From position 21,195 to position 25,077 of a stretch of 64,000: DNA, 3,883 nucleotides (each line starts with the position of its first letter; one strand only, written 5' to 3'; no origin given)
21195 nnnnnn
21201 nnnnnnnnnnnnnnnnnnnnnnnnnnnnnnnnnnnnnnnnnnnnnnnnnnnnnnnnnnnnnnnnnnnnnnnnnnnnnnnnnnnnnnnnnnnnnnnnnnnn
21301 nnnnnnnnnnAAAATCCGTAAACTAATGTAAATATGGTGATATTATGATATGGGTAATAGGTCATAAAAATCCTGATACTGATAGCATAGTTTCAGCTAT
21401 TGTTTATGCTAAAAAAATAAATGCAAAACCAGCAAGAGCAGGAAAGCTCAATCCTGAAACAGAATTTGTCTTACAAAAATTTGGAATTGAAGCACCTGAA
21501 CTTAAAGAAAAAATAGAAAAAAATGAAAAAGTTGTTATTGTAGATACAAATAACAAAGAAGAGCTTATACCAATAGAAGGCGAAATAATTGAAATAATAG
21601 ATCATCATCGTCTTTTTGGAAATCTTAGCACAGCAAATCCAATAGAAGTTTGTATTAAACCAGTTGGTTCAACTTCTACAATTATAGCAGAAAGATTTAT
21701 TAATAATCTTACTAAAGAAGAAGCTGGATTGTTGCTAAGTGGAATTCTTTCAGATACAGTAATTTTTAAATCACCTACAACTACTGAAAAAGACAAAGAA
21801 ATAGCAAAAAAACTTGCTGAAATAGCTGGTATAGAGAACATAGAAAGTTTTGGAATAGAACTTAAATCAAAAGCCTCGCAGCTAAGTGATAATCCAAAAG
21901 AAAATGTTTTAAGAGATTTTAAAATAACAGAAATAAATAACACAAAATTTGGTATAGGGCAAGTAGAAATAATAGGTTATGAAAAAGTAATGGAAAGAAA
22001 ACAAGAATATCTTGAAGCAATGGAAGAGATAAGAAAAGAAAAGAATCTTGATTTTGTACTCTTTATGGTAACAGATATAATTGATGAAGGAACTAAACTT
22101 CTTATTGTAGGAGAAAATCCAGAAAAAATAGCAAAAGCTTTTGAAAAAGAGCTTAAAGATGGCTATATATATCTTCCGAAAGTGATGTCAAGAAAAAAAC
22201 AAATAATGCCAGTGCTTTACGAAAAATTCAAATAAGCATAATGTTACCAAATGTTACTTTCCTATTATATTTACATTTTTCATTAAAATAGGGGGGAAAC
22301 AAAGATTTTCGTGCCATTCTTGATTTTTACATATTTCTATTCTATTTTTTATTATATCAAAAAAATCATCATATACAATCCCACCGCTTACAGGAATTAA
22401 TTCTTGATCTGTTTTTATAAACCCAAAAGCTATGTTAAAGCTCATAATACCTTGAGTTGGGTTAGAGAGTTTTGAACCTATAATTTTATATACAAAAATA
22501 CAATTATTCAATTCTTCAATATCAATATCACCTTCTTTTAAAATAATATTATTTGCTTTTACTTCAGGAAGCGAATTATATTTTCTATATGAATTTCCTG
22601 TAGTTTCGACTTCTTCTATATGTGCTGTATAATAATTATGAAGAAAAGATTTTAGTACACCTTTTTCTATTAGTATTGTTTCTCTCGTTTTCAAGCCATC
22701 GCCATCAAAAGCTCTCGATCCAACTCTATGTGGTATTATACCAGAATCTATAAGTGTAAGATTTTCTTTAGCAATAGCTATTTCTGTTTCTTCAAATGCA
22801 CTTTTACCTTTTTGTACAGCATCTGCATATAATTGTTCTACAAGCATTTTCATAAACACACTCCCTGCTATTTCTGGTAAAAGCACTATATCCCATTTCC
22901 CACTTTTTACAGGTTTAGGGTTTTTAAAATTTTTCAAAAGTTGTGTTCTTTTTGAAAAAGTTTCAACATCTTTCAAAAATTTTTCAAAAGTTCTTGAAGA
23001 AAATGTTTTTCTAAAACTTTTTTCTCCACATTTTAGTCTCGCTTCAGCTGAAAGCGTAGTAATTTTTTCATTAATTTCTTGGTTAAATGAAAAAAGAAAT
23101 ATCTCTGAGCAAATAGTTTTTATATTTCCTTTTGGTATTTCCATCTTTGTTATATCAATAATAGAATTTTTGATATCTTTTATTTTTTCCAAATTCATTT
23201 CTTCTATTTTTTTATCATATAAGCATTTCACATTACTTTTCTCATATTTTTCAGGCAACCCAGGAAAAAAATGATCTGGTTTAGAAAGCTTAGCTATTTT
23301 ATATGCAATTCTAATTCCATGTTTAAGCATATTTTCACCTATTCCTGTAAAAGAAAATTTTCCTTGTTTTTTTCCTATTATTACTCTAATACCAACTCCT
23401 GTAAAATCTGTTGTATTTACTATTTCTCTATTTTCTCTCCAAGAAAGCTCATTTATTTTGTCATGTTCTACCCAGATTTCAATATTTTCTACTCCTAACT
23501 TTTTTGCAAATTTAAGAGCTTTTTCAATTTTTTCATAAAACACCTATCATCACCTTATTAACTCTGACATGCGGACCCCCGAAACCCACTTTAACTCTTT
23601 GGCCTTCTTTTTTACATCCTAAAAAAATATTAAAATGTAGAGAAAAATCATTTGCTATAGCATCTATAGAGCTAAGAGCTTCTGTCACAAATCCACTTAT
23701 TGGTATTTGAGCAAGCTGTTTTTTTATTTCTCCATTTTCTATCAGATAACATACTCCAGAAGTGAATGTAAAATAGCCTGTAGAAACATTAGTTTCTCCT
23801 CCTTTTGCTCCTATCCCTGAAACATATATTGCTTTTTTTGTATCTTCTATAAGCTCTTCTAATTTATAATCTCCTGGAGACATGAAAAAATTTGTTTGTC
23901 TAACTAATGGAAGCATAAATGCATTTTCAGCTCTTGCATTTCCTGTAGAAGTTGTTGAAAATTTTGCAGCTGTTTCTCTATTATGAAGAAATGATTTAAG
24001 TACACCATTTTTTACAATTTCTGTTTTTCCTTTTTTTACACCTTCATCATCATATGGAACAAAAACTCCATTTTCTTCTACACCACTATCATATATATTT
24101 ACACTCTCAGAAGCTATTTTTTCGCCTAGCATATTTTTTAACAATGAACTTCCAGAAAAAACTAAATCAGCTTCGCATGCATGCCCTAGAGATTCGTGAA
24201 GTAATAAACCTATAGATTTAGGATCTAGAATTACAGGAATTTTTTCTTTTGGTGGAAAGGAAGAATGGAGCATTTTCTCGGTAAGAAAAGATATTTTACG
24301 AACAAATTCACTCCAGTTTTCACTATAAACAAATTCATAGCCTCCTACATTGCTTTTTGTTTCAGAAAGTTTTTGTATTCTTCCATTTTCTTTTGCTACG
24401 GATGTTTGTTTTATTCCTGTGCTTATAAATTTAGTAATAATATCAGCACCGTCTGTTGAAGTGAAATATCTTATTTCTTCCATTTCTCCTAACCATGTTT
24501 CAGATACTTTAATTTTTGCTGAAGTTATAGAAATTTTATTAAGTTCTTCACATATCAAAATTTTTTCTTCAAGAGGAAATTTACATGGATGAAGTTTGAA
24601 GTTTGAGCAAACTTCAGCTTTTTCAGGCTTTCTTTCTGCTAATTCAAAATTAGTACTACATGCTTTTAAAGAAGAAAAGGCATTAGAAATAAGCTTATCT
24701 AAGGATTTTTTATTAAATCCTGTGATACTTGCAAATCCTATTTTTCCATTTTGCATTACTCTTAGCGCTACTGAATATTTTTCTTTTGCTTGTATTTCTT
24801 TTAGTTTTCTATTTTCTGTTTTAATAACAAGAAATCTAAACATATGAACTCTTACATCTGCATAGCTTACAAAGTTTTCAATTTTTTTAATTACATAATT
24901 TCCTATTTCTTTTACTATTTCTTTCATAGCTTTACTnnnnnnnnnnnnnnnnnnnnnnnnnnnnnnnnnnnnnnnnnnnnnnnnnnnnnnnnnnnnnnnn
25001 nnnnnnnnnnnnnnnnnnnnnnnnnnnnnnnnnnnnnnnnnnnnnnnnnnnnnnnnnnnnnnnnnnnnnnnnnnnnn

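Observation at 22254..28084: Translationally coupled four-gene operon: unknown 514-aa protein, split TIM-barrel with coiled-coil insert, TldD, TldE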

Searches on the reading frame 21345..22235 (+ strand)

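Call 81: search_protein_families(library=pfam, proteins=[window:21345-22235:+], max_evalue=0.001)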
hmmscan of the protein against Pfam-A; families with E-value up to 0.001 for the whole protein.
window:21345-22235:+ (296 aa): 2 families
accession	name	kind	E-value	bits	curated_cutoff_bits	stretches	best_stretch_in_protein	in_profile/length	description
PF02833.19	DHHA2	-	4.3e-30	105.1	27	1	173-292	3-124/126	DHHA2 domain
PF01368.27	DHH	-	2e-18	67.3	28.1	1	2-134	2-125/125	DHH family, N-terminal domain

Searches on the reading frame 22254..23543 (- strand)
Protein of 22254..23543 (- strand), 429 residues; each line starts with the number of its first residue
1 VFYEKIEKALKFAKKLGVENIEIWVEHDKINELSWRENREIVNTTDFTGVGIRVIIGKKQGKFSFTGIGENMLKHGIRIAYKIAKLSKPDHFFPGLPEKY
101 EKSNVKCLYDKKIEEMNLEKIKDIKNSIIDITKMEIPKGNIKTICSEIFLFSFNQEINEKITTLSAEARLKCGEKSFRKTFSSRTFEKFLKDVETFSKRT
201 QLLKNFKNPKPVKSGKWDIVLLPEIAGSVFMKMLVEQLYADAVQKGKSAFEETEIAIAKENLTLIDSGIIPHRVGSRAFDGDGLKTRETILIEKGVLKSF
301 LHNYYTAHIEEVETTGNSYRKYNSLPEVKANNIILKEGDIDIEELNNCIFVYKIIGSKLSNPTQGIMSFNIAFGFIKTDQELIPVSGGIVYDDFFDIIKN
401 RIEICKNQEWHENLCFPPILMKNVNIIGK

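Call 3: search_protein_families(library=pfam, proteins=[window:22254-23543:-], max_evalue=0.1)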
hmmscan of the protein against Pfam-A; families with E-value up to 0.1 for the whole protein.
window:22254-23543:- (429 aa): 2 families
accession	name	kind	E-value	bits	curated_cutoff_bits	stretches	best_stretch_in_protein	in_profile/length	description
PF19289.4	PmbA_TldD_3rd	-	7.5e-45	153.2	22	1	214-428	1-220/220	PmbA/TldA metallopeptidase C-terminal domain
PF01523.21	PmbA_TldD_1st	-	0.064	13.8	20.9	0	40-66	21-47/65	PmbA/TldA metallopeptidase domain 1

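Call 4: search_protein_families(library=ncbifam, proteins=[window:22254-23543:-], max_evalue=0.1)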
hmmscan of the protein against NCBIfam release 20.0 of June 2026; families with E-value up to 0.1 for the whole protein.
window:22254-23543:- (429 aa): 5 families
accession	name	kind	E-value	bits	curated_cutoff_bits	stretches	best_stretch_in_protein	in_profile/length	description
NF040952.1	Arch_mtprotase_TldD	equivalog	5.1e-26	91.4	635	1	8-348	2-349/443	zinc metalloprotease TldD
NF008006.0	PRK10735.1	equivalog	6.3e-11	41.4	513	1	215-345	246-378/481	metalloprotease TldD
NF008268.0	PRK11040.1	equivalog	5.9e-09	35.1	438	1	208-428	231-445/446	metalloprotease PmbA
TIGR01025.1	uS19_arch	equivalog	0.059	13.2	139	0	185-231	39-85/135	30S ribosomal protein S19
NF041027.1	GSU2204_Se_pt_1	equivalog_domain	0.072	11.8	350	0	152-188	193-229/580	GSU2204 family CXXCH-containing (seleno)protein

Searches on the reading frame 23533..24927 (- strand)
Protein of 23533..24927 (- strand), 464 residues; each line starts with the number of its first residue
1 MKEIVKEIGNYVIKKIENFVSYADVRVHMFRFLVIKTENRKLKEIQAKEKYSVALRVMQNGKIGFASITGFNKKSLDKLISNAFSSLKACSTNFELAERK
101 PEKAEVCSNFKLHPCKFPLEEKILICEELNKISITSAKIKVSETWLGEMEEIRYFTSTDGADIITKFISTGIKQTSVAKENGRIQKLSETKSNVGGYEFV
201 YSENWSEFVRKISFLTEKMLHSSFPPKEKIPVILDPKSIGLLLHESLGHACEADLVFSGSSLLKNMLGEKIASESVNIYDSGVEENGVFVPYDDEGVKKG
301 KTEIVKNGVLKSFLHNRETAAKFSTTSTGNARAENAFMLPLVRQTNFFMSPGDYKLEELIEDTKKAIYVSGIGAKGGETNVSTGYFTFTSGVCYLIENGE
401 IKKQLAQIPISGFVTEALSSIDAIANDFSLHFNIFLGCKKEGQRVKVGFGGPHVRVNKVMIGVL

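Call 3: search_protein_families(library=pfam, proteins=[window:23533-24927:-], max_evalue=0.1)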
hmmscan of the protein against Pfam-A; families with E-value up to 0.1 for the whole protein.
window:23533-24927:- (464 aa): 3 families
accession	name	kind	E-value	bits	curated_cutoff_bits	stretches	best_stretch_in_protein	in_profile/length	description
PF19289.4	PmbA_TldD_3rd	-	1.3e-62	211.3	22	1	228-462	2-219/220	PmbA/TldA metallopeptidase C-terminal domain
PF01523.21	PmbA_TldD_1st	-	2e-09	37.9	20.9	1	23-85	1-63/65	PmbA/TldA metallopeptidase domain 1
PF19290.4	PmbA_TldD_2nd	-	0.00039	21.3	20.9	1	114-220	3-109/109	PmbA/TldA metallopeptidase central domain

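Call 4: search_protein_families(library=ncbifam, proteins=[window:23533-24927:-], max_evalue=0.1)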
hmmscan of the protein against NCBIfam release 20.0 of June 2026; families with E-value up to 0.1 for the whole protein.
window:23533-24927:- (464 aa): 3 families
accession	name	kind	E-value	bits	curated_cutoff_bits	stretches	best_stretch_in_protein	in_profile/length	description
NF040952.1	Arch_mtprotase_TldD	equivalog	9e-83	278.5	635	1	15-462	7-443/443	zinc metalloprotease TldD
NF008006.0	PRK10735.1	equivalog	1.5e-42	145.7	513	1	22-462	35-478/481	metalloprotease TldD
NF008268.0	PRK11040.1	equivalog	5.1e-15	55.1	438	1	227-437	237-434/446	metalloprotease PmbA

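Call 84: find_related_loci(query=window:23533-24927:-, collection=metagenome_contigs, flank=6000)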
Query window:23533-24927:- (464 aa) in metagenome_contigs; peptide patterns used: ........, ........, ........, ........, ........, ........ (x = any residue, [..] = any of these).
424 stretches matched a pattern; 47 encode a relative of the query (tblastn E <= 1e-3); 47 distinct loci.
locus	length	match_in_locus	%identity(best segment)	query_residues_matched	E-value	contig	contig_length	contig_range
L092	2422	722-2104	42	3-462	1e-120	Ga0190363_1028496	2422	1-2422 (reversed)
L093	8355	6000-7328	42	21-462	8e-113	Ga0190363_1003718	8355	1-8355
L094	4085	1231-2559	42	21-462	4e-114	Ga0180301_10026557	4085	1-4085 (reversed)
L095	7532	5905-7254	40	14-462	2e-111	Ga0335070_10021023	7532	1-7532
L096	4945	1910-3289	37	4-462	3e-110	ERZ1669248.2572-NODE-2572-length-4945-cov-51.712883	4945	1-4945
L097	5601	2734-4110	39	7-462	2e-109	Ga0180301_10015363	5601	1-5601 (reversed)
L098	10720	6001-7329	37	20-462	9e-107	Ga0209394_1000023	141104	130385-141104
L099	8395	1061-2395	39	21-462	2e-106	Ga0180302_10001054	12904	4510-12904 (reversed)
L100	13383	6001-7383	38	3-462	1e-105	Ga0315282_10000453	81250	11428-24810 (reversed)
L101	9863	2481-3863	37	3-462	2e-105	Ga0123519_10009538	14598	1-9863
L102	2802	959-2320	37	10-462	1e-108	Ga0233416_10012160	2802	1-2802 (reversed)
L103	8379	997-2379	37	3-462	2e-105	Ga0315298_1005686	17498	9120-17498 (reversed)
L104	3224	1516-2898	39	4-462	1e-105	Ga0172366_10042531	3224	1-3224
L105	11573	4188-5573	37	1-461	3e-101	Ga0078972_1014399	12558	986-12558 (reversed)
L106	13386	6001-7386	37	1-461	5e-101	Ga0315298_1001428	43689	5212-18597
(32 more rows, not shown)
